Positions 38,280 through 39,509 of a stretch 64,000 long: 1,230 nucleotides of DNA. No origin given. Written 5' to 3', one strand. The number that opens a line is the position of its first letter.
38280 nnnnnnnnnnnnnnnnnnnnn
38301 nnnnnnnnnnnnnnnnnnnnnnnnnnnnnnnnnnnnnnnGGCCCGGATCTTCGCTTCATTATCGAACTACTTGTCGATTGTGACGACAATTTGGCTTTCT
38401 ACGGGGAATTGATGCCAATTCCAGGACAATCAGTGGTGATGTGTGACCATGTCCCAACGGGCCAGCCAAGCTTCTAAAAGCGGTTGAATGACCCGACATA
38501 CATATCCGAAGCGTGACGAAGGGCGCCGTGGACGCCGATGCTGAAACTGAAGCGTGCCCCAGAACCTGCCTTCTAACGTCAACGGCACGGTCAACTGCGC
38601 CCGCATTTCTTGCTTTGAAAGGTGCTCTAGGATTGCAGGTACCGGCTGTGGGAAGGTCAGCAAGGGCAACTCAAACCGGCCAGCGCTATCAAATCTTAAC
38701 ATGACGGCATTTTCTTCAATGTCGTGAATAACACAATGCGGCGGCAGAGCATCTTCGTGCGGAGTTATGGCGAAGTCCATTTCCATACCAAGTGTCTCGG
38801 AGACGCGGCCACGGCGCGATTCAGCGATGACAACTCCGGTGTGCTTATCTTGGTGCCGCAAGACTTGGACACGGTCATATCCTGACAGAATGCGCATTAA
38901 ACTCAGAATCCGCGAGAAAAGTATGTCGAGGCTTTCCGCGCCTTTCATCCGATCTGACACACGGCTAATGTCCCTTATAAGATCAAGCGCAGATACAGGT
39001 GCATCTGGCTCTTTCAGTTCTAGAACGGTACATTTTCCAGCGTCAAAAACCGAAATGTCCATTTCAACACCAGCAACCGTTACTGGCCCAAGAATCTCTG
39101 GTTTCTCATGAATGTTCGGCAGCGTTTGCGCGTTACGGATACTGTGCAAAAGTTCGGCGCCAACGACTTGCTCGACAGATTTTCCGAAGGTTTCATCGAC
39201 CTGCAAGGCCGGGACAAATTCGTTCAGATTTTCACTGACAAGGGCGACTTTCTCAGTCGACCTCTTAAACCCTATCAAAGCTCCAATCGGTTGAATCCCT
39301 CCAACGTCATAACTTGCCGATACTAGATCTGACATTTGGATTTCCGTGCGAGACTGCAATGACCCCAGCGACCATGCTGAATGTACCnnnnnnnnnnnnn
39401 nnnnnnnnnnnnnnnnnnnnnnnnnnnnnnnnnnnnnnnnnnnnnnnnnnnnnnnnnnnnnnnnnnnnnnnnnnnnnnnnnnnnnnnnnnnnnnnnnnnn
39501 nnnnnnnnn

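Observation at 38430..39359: Stand-alone phytochrome-type PAS-GAF module lacking both chromophore cysteines, the DIP motif, the PHY domain and any output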

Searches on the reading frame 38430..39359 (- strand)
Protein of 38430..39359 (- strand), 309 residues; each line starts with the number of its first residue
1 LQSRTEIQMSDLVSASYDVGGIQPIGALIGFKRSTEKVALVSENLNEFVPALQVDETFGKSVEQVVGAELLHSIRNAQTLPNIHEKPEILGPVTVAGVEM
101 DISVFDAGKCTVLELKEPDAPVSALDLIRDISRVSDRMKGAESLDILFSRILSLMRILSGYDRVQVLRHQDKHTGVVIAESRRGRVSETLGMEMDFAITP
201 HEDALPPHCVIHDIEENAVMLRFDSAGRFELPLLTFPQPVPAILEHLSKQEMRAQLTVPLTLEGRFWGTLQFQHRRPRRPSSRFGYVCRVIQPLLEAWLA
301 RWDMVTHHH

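Call 3: search_protein_families(library=pfam, proteins=[window:38430-39359:-], max_evalue=10)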
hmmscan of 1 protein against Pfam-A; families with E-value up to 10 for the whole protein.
window:38430-39359:- (309 aa): 2 families
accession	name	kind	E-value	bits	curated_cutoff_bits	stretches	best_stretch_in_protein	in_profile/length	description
PF08446.17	PAS_2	-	7.6e-10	39.9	21.4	1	20-115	10-104/107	PAS fold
PF01590.32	GAF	-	1e-05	26.5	22.4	1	144-277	2-112/133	GAF domain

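Call 4: search_protein_families(library=ncbifam, proteins=[window:38430-39359:-], max_evalue=10)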
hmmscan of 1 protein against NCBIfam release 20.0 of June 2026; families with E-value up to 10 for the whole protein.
window:38430-39359:- (309 aa): 2 families
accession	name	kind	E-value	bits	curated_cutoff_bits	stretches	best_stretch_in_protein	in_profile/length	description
NF041576.1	bacphytchrmBphP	equivalog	4.3e-08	32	1040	1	108-193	112-196/622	bacteriophytochrome BphP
NF040578.1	S1_dom_Ygs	exception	0.04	14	175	1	18-71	14-63/122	S1 domain-containing post-transcriptional regulator Ygs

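Call 5: search_solved_structures(query=window:38430-39359:-, max_evalue=10, show_alignments=3)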
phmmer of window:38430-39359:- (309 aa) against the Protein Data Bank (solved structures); distinct sequences matched with E-value up to 10: 98 (the best 60 are shown).
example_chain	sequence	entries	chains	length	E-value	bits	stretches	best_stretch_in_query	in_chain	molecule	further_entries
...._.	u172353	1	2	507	9.5e-20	74.5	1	20-280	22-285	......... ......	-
6g1y_A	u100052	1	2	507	1.3e-19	74.1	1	20-280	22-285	Bacteriophytochrome protein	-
9g8c_A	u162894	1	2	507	1.3e-19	74.1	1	20-280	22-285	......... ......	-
9g8d_A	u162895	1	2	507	1.5e-19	73.8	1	20-280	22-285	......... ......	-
6g1z_A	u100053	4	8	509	4.6e-18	69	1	20-280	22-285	Bacteriophytochrome protein | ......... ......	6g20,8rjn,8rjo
8rjm_A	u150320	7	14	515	4.7e-18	68.9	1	20-280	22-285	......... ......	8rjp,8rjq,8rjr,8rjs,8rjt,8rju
8u4x_A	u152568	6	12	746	9.9e-13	51.5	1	20-299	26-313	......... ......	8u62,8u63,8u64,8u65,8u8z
9naa_A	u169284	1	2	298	1.8e-12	50.6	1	19-299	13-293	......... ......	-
4e04_A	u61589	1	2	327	3.2e-12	49.8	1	19-309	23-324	Bacteriophytochrome (Light-regulated signal transduction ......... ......), PhyB1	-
7jr5_A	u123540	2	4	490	2.4e-11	46.9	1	17-300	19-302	Photoreceptor-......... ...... BphP | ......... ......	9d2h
8uph_A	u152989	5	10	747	2.7e-11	46.7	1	17-299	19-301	Bacteriophytochrome (Light-regulated signal transduction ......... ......)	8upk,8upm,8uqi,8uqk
6ptx_A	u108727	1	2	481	3.8e-11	46.3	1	19-300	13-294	Photoreceptor-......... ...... BphP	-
6ptq_A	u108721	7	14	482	3.8e-11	46.3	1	19-300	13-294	Photoreceptor-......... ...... BphP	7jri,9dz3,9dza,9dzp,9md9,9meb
6pu2_A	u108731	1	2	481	4.9e-11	45.9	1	19-300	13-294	Photoreceptor-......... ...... BphP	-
9ys3_A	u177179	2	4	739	5.6e-11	45.7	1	19-299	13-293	Bacteriophytochrome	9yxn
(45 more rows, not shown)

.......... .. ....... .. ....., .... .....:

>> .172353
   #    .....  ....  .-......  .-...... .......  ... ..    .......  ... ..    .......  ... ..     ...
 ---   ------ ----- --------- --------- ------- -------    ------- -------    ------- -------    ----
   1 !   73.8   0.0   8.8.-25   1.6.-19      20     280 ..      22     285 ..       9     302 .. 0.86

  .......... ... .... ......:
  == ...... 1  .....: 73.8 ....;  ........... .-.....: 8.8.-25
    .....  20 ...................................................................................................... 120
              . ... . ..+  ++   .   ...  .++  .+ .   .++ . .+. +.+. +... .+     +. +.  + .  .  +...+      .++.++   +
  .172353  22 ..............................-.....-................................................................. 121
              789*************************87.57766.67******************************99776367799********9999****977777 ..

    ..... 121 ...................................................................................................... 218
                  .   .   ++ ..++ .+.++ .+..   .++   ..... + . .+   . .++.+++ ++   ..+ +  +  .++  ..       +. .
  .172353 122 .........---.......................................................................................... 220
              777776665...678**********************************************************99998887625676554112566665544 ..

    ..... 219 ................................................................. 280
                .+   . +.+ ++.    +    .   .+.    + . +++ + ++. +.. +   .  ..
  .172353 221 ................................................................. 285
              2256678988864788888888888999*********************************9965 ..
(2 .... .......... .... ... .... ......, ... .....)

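Call 6: find_homologous_proteins(query=window:38430-39359:-, max_evalue=0.001)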
Query window:38430-39359:- (309 aa): 4 proteins with E <= 0.001 among 2792 candidates.
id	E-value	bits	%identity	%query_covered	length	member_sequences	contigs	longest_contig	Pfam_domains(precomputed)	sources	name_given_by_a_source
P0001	2.4e-195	666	99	97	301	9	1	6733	PF08446.18,PF01590.33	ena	-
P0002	4.5e-115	402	64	97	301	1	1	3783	PF08446.18,PF01590.33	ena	-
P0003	7.9e-104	365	56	97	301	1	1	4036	PF08446.18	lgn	-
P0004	4.5e-92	327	54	92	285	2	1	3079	-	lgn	-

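Call 9: find_encoding_contigs(protein=P0002, flank=10000)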
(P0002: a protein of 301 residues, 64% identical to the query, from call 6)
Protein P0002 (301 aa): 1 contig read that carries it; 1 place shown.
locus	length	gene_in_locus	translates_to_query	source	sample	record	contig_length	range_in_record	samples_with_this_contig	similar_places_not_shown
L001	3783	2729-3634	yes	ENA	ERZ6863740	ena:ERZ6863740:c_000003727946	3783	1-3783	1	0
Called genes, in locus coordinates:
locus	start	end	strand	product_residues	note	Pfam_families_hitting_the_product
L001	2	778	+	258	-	?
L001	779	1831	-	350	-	PF01212:Beta_elim_lyase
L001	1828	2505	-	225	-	-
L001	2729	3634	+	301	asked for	PF08446:PAS_2, PF01590:GAF (faint)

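Call 10: find_encoding_contigs(protein=P0003, flank=10000)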
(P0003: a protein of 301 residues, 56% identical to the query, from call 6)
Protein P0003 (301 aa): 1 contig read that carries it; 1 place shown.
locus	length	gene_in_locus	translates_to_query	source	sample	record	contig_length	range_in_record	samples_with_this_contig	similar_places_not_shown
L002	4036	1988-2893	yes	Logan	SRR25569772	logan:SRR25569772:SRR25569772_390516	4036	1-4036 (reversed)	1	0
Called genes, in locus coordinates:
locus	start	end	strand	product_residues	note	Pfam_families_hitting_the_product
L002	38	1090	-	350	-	PF01212:Beta_elim_lyase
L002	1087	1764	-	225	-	-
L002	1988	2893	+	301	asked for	PF08446:PAS_2 (weak)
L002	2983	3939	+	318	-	PF00535:Glycos_transf_2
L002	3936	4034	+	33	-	?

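Call 11: find_encoding_contigs(protein=P0004, flank=10000)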
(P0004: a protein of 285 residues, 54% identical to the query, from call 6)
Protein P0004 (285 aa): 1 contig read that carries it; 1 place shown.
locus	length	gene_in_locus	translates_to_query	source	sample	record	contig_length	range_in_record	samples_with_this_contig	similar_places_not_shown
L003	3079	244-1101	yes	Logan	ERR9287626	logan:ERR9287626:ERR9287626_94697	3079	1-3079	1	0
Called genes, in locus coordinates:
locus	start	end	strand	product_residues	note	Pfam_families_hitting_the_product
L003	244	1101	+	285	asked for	-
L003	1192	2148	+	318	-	PF00535:Glycos_transf_2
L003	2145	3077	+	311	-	?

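Call 13: find_related_loci(query=A1, collection=genome_contigs, flank=10000)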
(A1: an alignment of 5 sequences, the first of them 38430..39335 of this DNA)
Query A1 (301 aa) in genome_contigs; peptide patterns used: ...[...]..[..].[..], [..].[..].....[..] (x = any residue, [..] = any of these).
30 stretches matched a pattern, but none encodes a relative of the query by tblastn (E <= 1e-3).

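Call 15: find_homologous_proteins(query=A1, max_evalue=0.001)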
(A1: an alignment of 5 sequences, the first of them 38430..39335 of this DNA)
Query A1 (5 sequences) (301 aa, profile of the alignment): 22 proteins with E <= 0.001 among 8000 candidates.
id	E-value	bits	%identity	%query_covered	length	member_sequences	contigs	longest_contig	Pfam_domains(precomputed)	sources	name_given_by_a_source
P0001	4.8e-176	602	99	100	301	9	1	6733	PF08446.18,PF01590.33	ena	-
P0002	2.8e-170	583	64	100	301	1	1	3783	PF08446.18,PF01590.33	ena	-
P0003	7.4e-167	572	56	100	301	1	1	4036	PF08446.18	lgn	-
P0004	1.4e-155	535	54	95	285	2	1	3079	-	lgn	-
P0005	7.0e-89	316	42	95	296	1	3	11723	PF08446.18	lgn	-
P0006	1.2e-87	312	42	95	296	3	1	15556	PF08446.18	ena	-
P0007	1.7e-77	279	39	95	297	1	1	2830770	PF08446.18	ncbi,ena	-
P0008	1.8e-73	265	39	96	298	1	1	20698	PF08446.18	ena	-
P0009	6.1e-64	234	36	98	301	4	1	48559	PF08446.18,PF01590.33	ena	-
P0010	9.2e-24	102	27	88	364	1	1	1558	PF08446.18,PF01590.33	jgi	-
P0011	6.8e-18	83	26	92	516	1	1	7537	PF08446.18,PF01590.33,PF00360.27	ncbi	-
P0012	1.5e-15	75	25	86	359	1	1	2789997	PF08446.18,PF01590.33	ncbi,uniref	ncbi:GAF domain-containing protein [Sphingomonas kaistensis]|uniref:GAF domain-containing protein n=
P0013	4.9e-14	70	26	74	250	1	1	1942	PF01590.33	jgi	jgi:light-regulated signal transduction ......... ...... (bacteriophytochrome)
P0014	4.0e-11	61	27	88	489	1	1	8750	PF08446.18,PF01590.33,PF00360.27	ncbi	ncbi:MAG: GAF domain-containing protein, partial [Luteimonas sp.]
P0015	3.9e-9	54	24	92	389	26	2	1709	PF08446.18,PF01590.33,PF00360.27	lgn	-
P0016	5.3e-9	54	23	92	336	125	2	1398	PF08446.18,PF01590.33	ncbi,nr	ncbi:GAF domain-containing protein, partial [Pseudomonas aeruginosa]|nr:GAF domain-containing protei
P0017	6.3e-9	53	21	90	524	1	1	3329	PF08446.18,PF01590.33,PF00360.27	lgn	-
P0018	1.3e-8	52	23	92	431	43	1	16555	PF08446.18,PF01590.33,PF00360.27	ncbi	ncbi:TPA: bacteriophytochrome BphP, partial [Pseudomonas aeruginosa]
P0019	2.2e-8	52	23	92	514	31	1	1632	PF08446.18,PF01590.33,PF00360.27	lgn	-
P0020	6.3e-8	50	26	96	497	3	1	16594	PF08446.18,PF01590.33,PF00360.27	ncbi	ncbi:GAF domain-containing protein, partial [Thiorhodovibrio winogradskyi]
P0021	3.0e-6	45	26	87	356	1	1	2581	PF08446.18,PF01590.33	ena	-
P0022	2.9e-4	38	24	64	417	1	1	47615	PF08446.18,PF01590.33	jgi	jgi:light-regulated signal transduction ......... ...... (bacteriophytochrome)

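Call 17: find_encoding_contigs(protein=P0007, flank=10000)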
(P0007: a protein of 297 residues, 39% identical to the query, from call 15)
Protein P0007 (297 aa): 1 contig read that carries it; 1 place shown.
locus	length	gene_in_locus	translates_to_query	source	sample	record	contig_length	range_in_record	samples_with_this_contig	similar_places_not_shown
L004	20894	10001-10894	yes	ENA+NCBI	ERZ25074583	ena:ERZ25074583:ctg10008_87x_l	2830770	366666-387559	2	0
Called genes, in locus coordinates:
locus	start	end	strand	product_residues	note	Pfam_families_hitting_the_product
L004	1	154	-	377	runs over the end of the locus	PF00005:ABC_tran, PF17912:OB_MalK (weak), PF08402:TOBE_2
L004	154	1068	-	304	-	PF00528:BPD_transp_1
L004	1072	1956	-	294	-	PF00528:BPD_transp_1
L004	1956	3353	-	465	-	PF02056:Glyco_hydro_4, PF11975:Glyco_hydro_4C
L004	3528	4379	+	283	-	PF07883:Cupin_2 (weak), PF12833:HTH_18, PF00165:HTH_AraC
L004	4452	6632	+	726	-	PF22494:choice_anch_I, PF13449:Phytase-like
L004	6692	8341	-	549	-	PF00528:BPD_transp_1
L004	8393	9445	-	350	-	PF00155:Aminotran_1_2 (faint), PF01212:Beta_elim_lyase, PF01041:DegT_DnrJ_EryC1 (faint)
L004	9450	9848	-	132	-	PF00581:Rhodanese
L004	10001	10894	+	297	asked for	PF08446:PAS_2 (weak)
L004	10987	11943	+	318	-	PF00535:Glycos_transf_2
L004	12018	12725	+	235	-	PF00528:BPD_transp_1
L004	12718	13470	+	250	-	PF00005:ABC_tran, PF02463:SMC_N (faint), PF13304:AAA_21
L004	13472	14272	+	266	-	PF12849:PBP_like_2, PF13531:SBP_bac_11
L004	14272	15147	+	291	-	PF12728:HTH_17, PF12727:PBP_like, PF12974:Phosphonate-bd, PF09084:NMT1 (weak)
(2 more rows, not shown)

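Call 18: find_encoding_contigs(protein=P0009, flank=10000)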
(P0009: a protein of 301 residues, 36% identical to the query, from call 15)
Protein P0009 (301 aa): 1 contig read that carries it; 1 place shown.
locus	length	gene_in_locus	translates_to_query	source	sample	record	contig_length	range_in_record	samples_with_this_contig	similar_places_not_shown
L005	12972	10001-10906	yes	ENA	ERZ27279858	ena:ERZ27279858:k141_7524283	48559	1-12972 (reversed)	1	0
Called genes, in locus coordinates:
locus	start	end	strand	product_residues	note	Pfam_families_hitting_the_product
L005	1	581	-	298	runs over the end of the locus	PF00483:NTP_transferase, PF12804:NTP_transf_3 (faint)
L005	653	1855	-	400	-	PF00535:Glycos_transf_2, PF13641:Glyco_tranf_2_3, PF13632:Glyco_trans_2_3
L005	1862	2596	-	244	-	PF00459:Inositol_P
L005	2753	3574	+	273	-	-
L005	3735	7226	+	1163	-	PF00672:HAMP (faint), PF18947:HAMP_2 (faint), PF01590:GAF (weak), PF13185:GAF_2, PF00512:HisKA, PF02518:HATPase_c, PF00072:Response_reg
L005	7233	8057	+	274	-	PF03705:CheR_N, PF01739:CheR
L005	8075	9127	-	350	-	PF01212:Beta_elim_lyase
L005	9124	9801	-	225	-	-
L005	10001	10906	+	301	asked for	PF08446:PAS_2 (weak), PF01590:GAF (weak)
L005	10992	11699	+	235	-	PF00528:BPD_transp_1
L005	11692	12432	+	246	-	PF00005:ABC_tran, PF02463:SMC_N (faint), PF13304:AAA_21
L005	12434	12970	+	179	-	?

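Call 19: find_encoding_contigs(protein=P0006, flank=10000)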
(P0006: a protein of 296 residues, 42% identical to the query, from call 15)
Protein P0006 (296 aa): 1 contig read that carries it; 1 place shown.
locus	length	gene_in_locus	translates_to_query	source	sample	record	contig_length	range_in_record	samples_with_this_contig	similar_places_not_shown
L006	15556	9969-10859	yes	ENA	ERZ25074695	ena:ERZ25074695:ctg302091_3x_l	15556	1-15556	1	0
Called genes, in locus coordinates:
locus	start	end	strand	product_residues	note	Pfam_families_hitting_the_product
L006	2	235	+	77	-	?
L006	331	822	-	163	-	PF00884:Sulfatase (weak), PF16347:SGSH_C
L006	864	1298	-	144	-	PF00884:Sulfatase (weak)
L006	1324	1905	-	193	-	PF00884:Sulfatase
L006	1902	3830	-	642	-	PF06808:DctM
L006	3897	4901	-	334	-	PF16868:NMT1_3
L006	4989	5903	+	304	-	PF00126:HTH_1, PF03466:LysR_substrate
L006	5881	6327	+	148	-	-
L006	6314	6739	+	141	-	-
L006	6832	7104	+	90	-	-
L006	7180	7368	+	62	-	-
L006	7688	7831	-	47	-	-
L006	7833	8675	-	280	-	PF01212:Beta_elim_lyase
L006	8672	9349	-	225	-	-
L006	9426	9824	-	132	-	PF00581:Rhodanese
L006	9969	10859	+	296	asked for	PF08446:PAS_2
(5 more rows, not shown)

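Call 20: find_encoding_contigs(protein=P0008, flank=10000)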
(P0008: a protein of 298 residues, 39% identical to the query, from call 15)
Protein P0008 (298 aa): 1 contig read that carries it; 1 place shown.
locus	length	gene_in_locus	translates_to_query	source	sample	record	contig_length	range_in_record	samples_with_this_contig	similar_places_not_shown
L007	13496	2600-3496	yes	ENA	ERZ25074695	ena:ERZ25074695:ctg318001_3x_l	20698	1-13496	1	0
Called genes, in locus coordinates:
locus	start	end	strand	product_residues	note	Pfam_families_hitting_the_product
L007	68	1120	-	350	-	PF01212:Beta_elim_lyase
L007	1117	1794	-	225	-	-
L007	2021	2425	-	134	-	PF00581:Rhodanese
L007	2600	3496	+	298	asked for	PF08446:PAS_2 (weak)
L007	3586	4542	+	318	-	PF00535:Glycos_transf_2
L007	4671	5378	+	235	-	PF00528:BPD_transp_1 (weak)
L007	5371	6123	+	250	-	PF00005:ABC_tran, PF02463:SMC_N (faint), PF13401:AAA_22 (weak), PF13304:AAA_21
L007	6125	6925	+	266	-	PF12849:PBP_like_2, PF13531:SBP_bac_11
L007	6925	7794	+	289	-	PF12728:HTH_17, PF12727:PBP_like, PF09084:NMT1, PF12974:Phosphonate-bd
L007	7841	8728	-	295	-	PF13385:Laminin_G_3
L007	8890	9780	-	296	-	-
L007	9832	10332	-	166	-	PF00353:HemolysinCabind (weak)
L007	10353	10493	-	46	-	-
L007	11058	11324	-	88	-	-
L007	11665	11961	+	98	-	-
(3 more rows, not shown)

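Call 22: search_protein_representatives(alignment_id=A1)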
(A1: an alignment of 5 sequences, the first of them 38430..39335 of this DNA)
Query: 5 sequences, 301 profile positions. Proteins with E-value up to 0.001 (for the whole library): 2412; up to 1e-10: 554; up to 1e-30: 18. The best 150 are listed.
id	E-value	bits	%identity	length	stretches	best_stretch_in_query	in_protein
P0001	1.5e-176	602.2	-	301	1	1-301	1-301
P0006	3.9e-88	311.9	-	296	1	2-295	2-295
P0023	8.4e-68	245.1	-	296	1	1-294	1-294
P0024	3.4e-67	243.1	-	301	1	5-292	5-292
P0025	7.1e-55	202.7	-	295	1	4-294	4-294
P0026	5.5e-50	186.6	-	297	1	3-294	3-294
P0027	6.4e-46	173.3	-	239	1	8-205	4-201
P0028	1.8e-43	165.2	-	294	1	3-295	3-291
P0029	2.9e-43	164.5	-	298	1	7-295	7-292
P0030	8.4e-41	156.4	-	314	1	7-292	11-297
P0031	2.2e-39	151.8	-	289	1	13-291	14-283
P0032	5.8e-39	150.4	-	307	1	10-287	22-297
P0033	3.6e-37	144.5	-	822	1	12-292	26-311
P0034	4.9e-37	144.1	-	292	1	10-291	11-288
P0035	2.3e-33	132.0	-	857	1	11-277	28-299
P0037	2.5e-32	128.6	-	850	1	10-293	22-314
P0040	4.3e-30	121.3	-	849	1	12-291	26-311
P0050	6.0e-27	110.9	-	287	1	15-287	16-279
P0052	1.8e-26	109.4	-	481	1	10-288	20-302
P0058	3.4e-25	105.2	-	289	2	14-180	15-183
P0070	4.1e-23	98.4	-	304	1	14-275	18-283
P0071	4.2e-23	98.3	-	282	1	6-291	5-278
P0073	1.1e-22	96.9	-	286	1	13-286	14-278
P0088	1.4e-21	93.3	-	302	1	12-295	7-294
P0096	4.4e-21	91.7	-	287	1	9-291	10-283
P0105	1.8e-20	89.7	-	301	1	12-293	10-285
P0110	3.9e-20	88.6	-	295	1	14-290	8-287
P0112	4.5e-20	88.4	-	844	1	11-289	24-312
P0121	9.6e-20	87.3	-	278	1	14-289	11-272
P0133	5.0e-19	85.0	-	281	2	14-165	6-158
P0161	8.3e-18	80.9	-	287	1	13-292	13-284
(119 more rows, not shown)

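Call 26: find_related_loci(query=A2, collection=genome_contigs, flank=10000)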
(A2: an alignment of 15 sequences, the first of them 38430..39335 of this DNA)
Query A2 (301 aa) in genome_contigs; peptide patterns used: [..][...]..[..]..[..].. (x = any residue, [..] = any of these).
8 stretches matched a pattern; 1 encode a relative of the query (tblastn E <= 1e-3); 1 distinct loci.
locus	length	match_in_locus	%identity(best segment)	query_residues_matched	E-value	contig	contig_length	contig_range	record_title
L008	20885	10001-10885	38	1-295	2e-67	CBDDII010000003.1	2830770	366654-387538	MAG: Paracoccaceae bacterium isolate 8e676601-013e-44ba-aad1-80ecb8f6fe4e genome assembly, contig: contig_3, whole genom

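Call 33: find_encoding_contigs(protein=P0001, flank=10000)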
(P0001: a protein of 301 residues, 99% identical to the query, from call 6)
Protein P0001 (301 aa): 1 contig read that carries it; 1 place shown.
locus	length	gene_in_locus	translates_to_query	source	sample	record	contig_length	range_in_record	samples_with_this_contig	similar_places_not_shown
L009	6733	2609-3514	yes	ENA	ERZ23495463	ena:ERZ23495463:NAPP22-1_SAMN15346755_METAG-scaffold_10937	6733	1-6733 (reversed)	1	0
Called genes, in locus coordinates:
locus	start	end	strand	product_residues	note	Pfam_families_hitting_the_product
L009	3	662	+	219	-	?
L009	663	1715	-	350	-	PF01212:Beta_elim_lyase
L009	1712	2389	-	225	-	-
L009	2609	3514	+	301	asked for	PF08446:PAS_2, PF01590:GAF (weak)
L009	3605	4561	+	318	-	PF00535:Glycos_transf_2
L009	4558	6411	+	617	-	-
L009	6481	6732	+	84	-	?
